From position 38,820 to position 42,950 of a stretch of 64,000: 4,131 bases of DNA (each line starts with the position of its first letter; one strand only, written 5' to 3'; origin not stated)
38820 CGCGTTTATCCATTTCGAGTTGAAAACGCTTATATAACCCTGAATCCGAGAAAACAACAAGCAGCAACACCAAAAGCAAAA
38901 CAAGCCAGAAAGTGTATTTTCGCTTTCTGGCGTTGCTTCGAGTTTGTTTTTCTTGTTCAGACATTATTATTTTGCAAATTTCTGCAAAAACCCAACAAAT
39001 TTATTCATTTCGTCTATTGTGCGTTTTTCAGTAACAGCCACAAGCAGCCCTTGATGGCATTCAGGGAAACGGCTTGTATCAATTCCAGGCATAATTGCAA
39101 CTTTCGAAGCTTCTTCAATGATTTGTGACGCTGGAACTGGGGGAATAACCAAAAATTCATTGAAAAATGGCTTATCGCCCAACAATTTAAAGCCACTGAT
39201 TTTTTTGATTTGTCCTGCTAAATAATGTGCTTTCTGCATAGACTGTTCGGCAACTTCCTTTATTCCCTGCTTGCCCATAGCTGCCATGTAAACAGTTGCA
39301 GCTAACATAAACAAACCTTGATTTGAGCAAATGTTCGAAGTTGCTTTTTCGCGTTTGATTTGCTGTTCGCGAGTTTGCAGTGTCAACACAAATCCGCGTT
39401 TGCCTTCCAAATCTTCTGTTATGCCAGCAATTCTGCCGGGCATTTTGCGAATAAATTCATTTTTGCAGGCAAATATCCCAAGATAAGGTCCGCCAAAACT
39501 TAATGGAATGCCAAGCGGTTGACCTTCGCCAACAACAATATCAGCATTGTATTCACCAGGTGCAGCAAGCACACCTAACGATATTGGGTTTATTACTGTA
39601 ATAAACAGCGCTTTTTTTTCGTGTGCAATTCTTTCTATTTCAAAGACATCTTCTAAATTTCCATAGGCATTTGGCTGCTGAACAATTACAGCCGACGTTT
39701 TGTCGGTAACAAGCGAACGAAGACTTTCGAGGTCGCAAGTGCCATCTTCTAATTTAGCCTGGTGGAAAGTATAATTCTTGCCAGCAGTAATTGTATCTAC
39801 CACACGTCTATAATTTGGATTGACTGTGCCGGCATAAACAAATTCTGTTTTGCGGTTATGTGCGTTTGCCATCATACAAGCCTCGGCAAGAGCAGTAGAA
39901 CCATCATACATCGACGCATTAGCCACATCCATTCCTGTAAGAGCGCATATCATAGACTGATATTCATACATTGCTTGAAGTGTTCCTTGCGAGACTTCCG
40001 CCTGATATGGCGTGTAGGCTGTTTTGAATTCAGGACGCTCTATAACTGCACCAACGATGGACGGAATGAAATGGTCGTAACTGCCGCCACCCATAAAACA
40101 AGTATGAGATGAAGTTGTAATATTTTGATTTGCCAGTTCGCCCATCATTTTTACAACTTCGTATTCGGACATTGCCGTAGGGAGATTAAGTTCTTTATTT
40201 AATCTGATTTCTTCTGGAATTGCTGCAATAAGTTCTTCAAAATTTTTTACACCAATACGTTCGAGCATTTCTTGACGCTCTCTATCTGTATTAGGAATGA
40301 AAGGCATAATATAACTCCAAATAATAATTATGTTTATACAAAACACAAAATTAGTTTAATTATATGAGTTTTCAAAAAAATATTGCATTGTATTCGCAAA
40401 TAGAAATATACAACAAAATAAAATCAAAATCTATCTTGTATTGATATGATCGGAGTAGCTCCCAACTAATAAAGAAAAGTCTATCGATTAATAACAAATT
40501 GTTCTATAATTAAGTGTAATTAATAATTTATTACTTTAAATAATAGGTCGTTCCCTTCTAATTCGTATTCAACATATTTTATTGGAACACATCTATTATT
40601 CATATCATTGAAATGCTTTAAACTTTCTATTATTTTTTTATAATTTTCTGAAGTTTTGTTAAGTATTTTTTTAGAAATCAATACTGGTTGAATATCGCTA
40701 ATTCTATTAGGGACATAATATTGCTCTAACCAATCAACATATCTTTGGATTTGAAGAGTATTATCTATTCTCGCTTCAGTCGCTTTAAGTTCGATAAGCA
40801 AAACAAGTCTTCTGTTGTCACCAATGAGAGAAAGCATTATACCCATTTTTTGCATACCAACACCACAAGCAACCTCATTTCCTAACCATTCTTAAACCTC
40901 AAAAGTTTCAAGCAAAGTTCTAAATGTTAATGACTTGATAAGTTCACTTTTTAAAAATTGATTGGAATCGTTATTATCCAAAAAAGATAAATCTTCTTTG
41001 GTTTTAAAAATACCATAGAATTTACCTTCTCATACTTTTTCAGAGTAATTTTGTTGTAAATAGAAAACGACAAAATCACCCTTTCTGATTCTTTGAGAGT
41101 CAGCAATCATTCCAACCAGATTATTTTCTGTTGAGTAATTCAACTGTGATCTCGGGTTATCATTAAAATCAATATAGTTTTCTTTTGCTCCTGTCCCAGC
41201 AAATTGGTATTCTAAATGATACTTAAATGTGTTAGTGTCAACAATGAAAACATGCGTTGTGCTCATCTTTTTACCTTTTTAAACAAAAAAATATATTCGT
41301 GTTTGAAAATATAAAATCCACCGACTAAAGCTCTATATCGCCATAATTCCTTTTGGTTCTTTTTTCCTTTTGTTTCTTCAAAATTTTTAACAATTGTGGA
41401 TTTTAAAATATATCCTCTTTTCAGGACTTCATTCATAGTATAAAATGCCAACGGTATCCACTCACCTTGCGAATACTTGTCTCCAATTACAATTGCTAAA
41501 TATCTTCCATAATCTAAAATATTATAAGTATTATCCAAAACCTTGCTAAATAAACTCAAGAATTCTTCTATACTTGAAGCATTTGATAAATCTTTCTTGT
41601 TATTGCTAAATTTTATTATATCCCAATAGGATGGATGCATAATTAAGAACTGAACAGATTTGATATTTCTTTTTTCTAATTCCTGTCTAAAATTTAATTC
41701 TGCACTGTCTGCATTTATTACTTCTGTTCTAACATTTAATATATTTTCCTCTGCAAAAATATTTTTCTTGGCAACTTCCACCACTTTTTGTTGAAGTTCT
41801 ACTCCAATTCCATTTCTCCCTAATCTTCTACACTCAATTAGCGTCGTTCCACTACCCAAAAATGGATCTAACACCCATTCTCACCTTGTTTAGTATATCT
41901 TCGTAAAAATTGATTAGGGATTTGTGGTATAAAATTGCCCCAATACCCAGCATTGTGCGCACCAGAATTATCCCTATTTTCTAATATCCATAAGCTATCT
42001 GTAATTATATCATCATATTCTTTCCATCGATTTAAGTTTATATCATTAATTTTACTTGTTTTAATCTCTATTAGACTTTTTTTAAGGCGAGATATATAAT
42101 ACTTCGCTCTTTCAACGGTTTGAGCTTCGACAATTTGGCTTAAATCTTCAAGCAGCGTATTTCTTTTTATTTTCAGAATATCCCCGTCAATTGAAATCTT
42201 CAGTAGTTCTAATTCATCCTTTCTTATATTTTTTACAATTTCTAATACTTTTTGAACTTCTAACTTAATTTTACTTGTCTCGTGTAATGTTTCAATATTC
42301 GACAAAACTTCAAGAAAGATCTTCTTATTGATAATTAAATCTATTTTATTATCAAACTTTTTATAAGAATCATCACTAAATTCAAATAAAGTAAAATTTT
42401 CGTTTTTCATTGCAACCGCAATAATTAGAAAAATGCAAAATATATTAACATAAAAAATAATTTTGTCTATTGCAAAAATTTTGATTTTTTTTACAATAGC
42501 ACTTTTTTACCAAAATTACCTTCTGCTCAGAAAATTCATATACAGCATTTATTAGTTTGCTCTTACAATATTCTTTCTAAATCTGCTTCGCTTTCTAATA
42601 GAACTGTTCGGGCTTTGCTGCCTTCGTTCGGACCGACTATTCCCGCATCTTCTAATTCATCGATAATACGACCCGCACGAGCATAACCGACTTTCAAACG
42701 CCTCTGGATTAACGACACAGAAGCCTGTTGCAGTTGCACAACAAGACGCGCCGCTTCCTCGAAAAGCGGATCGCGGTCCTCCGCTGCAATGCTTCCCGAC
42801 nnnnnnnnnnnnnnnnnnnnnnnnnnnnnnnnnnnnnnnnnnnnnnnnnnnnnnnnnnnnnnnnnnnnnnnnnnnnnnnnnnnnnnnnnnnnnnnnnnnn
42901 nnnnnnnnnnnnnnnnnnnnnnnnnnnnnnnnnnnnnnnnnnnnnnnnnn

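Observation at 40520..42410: Decayed Type II restriction-modification pair: methyltransferase frameshifted at a CCC run, nuclease with two nonsense codons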

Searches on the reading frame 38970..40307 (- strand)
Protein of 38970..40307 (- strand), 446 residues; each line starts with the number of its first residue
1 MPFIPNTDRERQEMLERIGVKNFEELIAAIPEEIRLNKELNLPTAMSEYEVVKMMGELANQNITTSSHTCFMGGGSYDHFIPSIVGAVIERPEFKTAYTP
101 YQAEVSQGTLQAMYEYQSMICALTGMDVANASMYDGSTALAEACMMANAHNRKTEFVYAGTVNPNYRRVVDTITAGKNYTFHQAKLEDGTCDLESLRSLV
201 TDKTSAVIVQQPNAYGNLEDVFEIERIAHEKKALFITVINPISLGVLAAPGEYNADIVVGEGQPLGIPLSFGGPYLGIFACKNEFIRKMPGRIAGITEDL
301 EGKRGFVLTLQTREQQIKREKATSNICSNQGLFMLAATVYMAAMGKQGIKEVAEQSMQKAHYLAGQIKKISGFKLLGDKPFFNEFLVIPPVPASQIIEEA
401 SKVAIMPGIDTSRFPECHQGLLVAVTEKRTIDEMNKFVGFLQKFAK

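Call 30: find_encoding_contigs(protein=window:38970-40307:-, flank=8000, max_places=6)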
Protein seq(446 aa) (446 aa): 5 contigs read that carry it; 1 place shown.
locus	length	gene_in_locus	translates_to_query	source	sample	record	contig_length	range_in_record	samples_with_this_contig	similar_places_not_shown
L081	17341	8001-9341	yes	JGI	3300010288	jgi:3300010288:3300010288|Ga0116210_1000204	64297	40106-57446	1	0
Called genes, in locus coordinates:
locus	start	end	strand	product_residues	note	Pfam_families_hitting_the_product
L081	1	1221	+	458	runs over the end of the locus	PF00171:Aldedh, PF05893:LuxC (weak)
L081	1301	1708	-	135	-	PF01814:Hemerythrin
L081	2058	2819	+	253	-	PF04029:2-ph_phosp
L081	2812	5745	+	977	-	PF13491:FtsK_4TM, PF17854:FtsK_alpha, PF01580:FtsK_SpoIIIE, PF12846:AAA_10 (weak), PF09397:FtsK_gamma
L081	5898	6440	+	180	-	-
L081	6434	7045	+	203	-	PF01555:N6_N4_Mtase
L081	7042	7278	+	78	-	-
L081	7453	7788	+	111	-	PF01939:NucS_C (faint)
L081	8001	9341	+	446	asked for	PF02347:GDC-P, PF00266:Aminotran_5 (weak)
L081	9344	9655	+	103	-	PF04977:DivIC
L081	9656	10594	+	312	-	PF00480:ROK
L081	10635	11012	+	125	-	PF01042:Ribonuc_L-PSP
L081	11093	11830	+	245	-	PF00156:Pribosyltran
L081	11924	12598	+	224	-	-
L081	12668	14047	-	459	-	PF03448:MgtE_N, PF00571:CBS, PF01769:MgtE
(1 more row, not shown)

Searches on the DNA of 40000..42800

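Call 65: search_rna_families(source=window, start=40000, end=42800, threshold=evalue, max_evalue=0.1)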
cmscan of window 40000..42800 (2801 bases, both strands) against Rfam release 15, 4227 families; matches with E-value up to 0.1: 0.
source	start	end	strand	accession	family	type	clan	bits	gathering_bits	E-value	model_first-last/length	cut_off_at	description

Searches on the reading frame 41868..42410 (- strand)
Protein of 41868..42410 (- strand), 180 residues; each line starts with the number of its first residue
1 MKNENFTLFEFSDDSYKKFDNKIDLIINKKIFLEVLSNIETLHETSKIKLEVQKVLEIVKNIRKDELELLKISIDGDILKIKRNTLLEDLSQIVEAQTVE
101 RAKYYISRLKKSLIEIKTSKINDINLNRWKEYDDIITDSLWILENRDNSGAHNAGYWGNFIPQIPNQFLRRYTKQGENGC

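Call 31: find_encoding_contigs(protein=window:41868-42410:-, flank=3000, max_places=10)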
Protein window:41868-42410:- (180 aa): no gene with exactly this product is on record in the collection.

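Call 32: list_cluster_members(proteins=[window:41871-42410:-, window:41266-41874:-, window:41033-41266:-, window:40523-40855:-])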
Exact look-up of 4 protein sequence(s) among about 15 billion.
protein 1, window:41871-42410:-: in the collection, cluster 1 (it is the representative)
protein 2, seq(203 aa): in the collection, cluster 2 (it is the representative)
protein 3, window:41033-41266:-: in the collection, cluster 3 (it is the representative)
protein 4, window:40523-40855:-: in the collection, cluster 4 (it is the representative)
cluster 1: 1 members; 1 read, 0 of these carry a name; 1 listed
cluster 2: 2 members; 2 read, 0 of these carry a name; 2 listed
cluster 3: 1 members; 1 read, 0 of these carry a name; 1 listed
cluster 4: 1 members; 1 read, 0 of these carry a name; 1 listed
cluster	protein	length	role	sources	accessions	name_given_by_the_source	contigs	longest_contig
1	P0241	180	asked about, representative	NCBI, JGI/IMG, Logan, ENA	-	-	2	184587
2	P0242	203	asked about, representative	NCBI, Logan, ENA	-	-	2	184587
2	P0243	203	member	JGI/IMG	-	-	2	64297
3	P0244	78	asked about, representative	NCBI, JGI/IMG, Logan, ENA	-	-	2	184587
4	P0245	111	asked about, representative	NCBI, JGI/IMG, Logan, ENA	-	-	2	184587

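Call 33: find_encoding_contigs(protein=P0241, flank=4000, max_places=10)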
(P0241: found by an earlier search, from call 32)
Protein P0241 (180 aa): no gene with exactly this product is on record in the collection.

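Call 42: find_encoding_contigs(protein=P0242, flank=5000, max_places=10)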
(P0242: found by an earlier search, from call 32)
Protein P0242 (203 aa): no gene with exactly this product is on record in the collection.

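Call 64: find_encoding_contigs(protein=P0245, flank=3000, max_places=10)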
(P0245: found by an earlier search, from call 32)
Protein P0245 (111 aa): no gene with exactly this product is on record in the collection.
